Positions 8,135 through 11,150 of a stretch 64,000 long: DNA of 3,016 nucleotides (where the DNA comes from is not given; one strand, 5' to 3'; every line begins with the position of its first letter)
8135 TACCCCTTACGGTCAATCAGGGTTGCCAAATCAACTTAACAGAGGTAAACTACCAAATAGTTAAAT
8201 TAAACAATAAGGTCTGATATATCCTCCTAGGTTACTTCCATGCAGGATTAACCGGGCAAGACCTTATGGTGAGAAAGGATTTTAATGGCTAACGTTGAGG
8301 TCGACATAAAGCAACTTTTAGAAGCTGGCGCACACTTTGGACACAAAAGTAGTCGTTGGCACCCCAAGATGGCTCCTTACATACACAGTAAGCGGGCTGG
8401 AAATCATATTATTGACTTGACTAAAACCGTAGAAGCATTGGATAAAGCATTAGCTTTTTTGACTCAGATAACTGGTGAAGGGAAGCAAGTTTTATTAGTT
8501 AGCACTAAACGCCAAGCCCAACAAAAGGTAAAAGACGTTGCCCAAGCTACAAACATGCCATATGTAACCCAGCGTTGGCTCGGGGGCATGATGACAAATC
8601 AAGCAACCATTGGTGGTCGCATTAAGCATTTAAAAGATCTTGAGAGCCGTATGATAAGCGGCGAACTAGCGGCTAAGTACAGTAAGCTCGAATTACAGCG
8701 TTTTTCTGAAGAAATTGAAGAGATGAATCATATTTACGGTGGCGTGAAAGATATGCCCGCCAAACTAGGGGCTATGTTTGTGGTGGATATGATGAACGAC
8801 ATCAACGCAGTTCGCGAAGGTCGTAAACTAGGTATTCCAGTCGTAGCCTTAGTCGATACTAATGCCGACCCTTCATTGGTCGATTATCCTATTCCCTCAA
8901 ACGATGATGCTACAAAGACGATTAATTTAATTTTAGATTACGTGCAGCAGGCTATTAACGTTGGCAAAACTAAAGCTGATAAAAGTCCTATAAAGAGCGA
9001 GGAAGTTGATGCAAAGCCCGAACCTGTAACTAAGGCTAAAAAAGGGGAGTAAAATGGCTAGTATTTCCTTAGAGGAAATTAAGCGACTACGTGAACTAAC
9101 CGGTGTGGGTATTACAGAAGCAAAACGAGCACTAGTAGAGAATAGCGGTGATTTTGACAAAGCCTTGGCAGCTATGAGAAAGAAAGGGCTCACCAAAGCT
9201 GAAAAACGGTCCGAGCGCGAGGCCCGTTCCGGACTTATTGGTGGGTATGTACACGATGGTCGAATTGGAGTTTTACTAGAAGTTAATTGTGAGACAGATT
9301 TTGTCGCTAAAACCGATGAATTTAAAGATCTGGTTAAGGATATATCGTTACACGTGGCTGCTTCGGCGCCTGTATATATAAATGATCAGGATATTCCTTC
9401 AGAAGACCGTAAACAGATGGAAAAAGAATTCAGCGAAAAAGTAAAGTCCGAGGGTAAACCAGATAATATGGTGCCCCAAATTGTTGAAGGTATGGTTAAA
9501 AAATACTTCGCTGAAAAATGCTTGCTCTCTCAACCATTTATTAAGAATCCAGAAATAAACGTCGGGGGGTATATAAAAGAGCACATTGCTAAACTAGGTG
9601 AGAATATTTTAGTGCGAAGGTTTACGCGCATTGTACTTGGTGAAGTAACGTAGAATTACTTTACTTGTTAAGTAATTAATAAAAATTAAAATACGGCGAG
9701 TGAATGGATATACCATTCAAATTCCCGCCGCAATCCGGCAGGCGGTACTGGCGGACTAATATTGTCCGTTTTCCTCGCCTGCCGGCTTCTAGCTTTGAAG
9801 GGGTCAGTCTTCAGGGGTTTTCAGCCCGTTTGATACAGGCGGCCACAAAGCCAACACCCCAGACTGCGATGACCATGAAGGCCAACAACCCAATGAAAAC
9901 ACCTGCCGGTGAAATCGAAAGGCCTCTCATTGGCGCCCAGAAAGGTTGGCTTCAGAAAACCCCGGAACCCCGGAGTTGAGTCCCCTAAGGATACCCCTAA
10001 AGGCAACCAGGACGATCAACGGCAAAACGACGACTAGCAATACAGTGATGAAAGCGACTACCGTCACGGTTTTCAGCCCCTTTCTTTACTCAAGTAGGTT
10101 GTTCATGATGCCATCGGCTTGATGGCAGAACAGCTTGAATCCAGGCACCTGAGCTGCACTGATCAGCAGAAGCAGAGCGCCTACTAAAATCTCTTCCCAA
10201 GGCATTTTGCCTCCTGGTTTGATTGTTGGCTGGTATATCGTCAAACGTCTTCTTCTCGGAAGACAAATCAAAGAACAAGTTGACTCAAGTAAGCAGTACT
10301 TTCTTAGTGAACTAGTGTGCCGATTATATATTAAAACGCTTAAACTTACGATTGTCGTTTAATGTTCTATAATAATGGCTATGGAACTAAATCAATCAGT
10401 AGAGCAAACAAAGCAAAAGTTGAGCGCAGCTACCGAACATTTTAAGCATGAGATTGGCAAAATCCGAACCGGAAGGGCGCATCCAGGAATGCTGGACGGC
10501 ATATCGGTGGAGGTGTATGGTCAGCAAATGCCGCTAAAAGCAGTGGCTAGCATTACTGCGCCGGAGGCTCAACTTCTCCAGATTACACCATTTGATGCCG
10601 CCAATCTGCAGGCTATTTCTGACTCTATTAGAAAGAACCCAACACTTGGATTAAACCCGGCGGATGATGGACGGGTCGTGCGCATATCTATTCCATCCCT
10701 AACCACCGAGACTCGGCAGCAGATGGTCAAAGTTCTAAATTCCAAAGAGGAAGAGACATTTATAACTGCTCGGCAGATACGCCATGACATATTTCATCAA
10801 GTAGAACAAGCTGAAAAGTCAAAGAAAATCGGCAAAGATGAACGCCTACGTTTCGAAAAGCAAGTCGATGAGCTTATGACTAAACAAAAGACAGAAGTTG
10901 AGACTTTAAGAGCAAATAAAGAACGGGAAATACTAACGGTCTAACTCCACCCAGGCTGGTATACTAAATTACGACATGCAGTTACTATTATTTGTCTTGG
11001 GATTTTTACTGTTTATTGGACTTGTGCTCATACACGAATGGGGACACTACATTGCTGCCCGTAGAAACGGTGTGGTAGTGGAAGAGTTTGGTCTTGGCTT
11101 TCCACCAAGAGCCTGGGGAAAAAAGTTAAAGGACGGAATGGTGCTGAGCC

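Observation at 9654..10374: GC-rich insert at the usual pyrH position between tsf and frr, carrying three coupled hydrophobic micro-ORFs on the opposite strand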

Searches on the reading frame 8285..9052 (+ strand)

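Call 7: search_protein_families(library=pfam, proteins=[window:8285-9052:+], max_evalue=0.1)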
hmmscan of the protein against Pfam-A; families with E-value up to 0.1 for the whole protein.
window:8285-9052:+ (255 aa): 3 families
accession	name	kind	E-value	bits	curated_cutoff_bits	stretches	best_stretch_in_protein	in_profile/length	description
PF00318.25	Ribosomal_S2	-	8.9e-77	257.6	26.1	1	11-226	1-215/216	Ribosomal protein S2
PF02617.22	ClpS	-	0.004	17.3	23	1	53-88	34-69/80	ATP-dependent Clp protease adaptor protein ClpS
PF15698.10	Phosphatase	-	0.075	12.7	28.4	0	36-75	66-105/256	Phosphatase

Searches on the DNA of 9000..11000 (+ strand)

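Call 4: search_rna_families(source=window, start=9000, end=11000, threshold=evalue, max_evalue=1, show_alignments=3)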
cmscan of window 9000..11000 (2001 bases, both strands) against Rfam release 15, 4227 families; matches with E-value up to 1: 3.
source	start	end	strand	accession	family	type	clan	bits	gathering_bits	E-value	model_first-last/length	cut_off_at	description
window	9004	9056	+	RF01767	SAM-III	Cis-reg; riboswitch;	-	22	45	0.054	1-82/82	no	SAM-III riboswitch aptamer (SMK box)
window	10776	10895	+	RF01932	bxd_4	Gene; lncRNA;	-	21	40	0.73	1-106/106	no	Bithoraxoid conserved region 4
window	9886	9987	+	RF02158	NPPA-AS1_3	Gene; lncRNA;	-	20.3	55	0.092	1-108/108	no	NPPA antisense RNA 1 conserved region 3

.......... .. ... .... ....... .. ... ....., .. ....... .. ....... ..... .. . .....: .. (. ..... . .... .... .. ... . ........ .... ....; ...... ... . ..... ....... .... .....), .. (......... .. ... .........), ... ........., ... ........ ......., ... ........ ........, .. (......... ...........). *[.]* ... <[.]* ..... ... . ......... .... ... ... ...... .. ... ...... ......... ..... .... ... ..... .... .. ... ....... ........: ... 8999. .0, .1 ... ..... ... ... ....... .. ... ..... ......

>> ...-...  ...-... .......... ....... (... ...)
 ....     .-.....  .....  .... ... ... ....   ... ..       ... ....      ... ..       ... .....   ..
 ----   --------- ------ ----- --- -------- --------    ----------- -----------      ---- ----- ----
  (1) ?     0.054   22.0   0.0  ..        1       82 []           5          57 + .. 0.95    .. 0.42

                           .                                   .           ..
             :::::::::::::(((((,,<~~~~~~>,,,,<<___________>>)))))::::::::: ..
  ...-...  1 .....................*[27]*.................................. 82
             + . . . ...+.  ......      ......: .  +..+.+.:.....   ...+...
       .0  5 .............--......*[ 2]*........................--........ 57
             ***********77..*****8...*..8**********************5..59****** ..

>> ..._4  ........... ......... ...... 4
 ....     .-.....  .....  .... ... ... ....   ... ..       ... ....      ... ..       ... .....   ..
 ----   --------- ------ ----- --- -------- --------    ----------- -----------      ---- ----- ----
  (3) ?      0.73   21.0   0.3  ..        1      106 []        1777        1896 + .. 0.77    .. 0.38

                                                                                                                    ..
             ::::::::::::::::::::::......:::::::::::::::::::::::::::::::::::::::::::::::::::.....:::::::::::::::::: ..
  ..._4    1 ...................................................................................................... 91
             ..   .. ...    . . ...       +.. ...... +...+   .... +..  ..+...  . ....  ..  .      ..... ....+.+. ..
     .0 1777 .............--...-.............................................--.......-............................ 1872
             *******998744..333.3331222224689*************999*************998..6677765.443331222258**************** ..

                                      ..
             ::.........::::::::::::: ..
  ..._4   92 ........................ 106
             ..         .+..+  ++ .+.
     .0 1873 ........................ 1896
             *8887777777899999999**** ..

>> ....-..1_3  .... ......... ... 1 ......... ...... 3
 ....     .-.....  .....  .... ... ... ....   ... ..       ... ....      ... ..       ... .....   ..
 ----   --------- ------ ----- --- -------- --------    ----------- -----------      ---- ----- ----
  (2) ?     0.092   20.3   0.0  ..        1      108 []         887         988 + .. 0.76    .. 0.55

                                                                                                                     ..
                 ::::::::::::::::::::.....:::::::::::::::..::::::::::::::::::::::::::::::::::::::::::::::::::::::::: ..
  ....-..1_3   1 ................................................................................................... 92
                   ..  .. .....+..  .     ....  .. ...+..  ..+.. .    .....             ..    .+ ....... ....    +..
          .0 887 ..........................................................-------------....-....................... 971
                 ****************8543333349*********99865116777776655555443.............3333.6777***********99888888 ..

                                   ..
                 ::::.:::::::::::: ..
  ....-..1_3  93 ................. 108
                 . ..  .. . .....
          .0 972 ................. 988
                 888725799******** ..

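Call 78: search_with_rna_model(model_id=R1, sources=[L142, L145, L010, L003, L057, L095, L048], max_evalue=1, show_alignments=2)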
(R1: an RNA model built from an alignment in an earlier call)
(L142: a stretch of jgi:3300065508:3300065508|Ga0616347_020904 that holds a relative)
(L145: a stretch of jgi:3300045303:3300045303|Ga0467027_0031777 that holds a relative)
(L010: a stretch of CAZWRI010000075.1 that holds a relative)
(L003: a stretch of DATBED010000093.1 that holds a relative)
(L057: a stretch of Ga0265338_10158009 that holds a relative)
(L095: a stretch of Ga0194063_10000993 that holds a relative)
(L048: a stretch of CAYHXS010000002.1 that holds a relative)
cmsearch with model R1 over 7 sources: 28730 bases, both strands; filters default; matches with E-value up to 1: 0.
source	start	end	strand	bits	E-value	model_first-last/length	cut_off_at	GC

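Call 80: search_with_rna_model(model_id=R1, sources=[L142, L145], max_evalue=10, filters=off)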
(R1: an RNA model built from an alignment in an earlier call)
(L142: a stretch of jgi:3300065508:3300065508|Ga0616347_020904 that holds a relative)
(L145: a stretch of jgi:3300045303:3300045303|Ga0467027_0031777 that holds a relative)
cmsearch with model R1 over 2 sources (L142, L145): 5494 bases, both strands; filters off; matches with E-value up to 10: 8.
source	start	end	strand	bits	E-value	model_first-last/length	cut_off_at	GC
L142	265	292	+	13.8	0.058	1-34/34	no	0.68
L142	298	325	-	9.4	0.8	1-34/34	no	0.64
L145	1374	1401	+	8.7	1.2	1-34/34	no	0.61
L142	299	326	+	6.6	4.5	1-34/34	no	0.64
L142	460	480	-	6.3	5.5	1-34/34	no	0.71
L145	600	640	+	6.2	5.8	1-34/34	no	0.44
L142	1584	1610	-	6.1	5.9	1-34/34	no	0.67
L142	2448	2477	+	5.4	9.2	1-34/34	no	0.63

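Call 81: search_rna_families(sources=[L004, L005, L009, L074, L090, L008, L070, L139, L140], threshold=evalue, max_evalue=1)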
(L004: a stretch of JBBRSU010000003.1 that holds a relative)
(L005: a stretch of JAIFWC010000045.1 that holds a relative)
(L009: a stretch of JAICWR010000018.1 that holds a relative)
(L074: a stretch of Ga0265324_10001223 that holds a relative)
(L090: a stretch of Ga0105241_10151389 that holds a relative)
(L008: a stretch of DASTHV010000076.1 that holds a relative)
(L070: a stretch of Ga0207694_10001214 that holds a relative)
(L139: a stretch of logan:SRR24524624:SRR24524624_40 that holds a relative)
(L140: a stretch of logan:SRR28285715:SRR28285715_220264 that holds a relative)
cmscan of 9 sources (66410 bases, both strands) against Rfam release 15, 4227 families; matches with E-value up to 1: 4.
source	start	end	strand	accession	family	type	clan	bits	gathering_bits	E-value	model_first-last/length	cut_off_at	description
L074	1017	1079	-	RF00008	Hammerhead_3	Gene; ribozyme;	CL00010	37.5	48.5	0.00018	1-54/54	no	Hammerhead ribozyme (type III)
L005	6041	6168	+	RF00166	PrrB_RsmZ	Gene; sRNA;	CL00106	28.6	44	0.011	1-133/133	no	PrrB/RsmZ RNA family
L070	6269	6355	+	RF03675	mir-1001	Gene; miRNA;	-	26.6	100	0.83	1-90/90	no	mir-1001 microRNA precursor family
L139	2886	2946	-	RF02399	NsiR1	Gene; sRNA;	-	25.6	39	0.8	1-60/60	no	Nitrogen stress-induced RNA 1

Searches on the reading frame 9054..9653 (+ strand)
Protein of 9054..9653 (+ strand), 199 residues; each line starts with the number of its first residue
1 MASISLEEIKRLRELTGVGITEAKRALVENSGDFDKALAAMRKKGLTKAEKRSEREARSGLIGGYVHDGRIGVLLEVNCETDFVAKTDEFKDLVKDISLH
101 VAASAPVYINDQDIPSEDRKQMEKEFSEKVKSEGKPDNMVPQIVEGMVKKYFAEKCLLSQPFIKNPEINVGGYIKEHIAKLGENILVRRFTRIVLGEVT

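Call 7: search_protein_families(library=pfam, proteins=[window:9054-9653:+], max_evalue=0.1)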
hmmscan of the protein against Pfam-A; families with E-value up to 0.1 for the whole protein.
window:9054-9653:+ (199 aa): 2 families
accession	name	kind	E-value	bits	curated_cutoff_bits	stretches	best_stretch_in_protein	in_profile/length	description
PF00889.24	EF_TS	-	2.9e-32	112.3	27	1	56-197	76-204/204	Elongation factor TS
PF00542.24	Ribosomal_L12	-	0.048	14.4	25.9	1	9-31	16-37/67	Ribosomal protein L7/L12 C-terminal domain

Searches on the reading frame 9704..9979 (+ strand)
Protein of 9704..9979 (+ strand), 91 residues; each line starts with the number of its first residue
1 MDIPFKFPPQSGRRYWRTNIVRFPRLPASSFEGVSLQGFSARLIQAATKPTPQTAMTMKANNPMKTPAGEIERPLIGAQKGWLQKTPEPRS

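Call 7: search_protein_families(library=pfam, proteins=[window:9704-9979:+], max_evalue=0.1)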
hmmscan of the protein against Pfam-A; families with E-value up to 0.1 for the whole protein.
window:9704-9979:+ (91 aa): 0 families

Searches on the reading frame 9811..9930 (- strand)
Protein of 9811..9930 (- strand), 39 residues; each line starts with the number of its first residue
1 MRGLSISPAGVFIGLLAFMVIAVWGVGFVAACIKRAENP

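Call 7: search_protein_families(library=pfam, proteins=[window:9811-9930:-], max_evalue=0.1)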
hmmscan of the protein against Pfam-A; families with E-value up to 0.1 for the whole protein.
window:9811-9930:- (39 aa): 0 families

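Call 32: search_protein_families(library=ncbifam, proteins=[window:9811-9930:-], max_evalue=0.1)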
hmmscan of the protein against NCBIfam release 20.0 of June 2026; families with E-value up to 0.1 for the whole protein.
window:9811-9930:- (39 aa): 0 families

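Call 54: search_protein_families(library=padloc, proteins=[window:9811-9930:-], max_evalue=0.1)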
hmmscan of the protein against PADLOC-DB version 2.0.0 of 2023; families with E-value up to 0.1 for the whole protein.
window:9811-9930:- (39 aa): 0 families

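Call 55: search_protein_families(library=phrogs, proteins=[window:9811-9930:-], max_evalue=0.1)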
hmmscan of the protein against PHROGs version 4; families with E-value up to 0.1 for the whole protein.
window:9811-9930:- (39 aa): 0 families

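Call 59: search_protein_representatives(protein=window:9811-9930:-)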
Query: 39 residues. Proteins with E-value up to 0.001 (for the whole library): 2; up to 1e-10: 0; up to 1e-30: 0. The best 2 are listed.
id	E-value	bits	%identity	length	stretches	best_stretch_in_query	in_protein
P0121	1.9e-07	46.0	50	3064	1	3-26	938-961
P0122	6.9e-04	35.2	59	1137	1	3-19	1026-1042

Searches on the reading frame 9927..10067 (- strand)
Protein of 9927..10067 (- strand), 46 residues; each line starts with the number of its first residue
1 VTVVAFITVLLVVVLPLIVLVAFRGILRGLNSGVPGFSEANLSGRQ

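Call 7: search_protein_families(library=pfam, proteins=[window:9927-10067:-], max_evalue=0.1)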
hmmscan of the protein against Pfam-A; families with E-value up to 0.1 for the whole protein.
window:9927-10067:- (46 aa): 0 families

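Call 13: find_encoding_contigs(protein=window:9927-10067:-, flank=4000, max_places=6)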
Protein window:9927-10067:- (46 aa): no gene with exactly this product is on record in the collection.

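Call 32: search_protein_families(library=ncbifam, proteins=[window:9927-10067:-], max_evalue=0.1)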
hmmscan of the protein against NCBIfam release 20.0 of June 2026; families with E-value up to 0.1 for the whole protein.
window:9927-10067:- (46 aa): 0 families

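Call 54: search_protein_families(library=padloc, proteins=[window:9927-10067:-], max_evalue=0.1)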
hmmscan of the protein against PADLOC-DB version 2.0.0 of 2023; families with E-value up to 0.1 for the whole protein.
window:9927-10067:- (46 aa): 0 families

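Call 55: search_protein_families(library=phrogs, proteins=[window:9927-10067:-], max_evalue=0.1)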
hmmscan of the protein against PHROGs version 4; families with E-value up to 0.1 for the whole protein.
window:9927-10067:- (46 aa): 0 families

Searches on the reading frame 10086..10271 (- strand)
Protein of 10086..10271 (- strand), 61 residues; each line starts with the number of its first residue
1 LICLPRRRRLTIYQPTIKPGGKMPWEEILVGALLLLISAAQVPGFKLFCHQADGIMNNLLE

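Call 69: list_cluster_members(proteins=[window:10086-10271:-, window:10090-10278:-, window:9946-10122:+, window:9821-10006:-, window:10207-10362:+, window:9909-10037:+, window:9054-9653:+, window:10223-10315:+])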
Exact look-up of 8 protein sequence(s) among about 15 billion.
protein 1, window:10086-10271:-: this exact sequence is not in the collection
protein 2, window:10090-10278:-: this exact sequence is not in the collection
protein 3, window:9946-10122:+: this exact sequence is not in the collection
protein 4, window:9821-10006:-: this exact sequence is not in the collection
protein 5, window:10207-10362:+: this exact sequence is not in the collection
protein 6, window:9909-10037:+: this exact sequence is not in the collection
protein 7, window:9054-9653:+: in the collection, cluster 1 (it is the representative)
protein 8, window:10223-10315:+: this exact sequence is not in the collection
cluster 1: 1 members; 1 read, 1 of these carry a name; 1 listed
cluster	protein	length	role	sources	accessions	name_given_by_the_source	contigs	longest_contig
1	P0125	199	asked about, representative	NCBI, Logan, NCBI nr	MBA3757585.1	elongation factor Ts [Candidatus Saccharibacteria bacterium]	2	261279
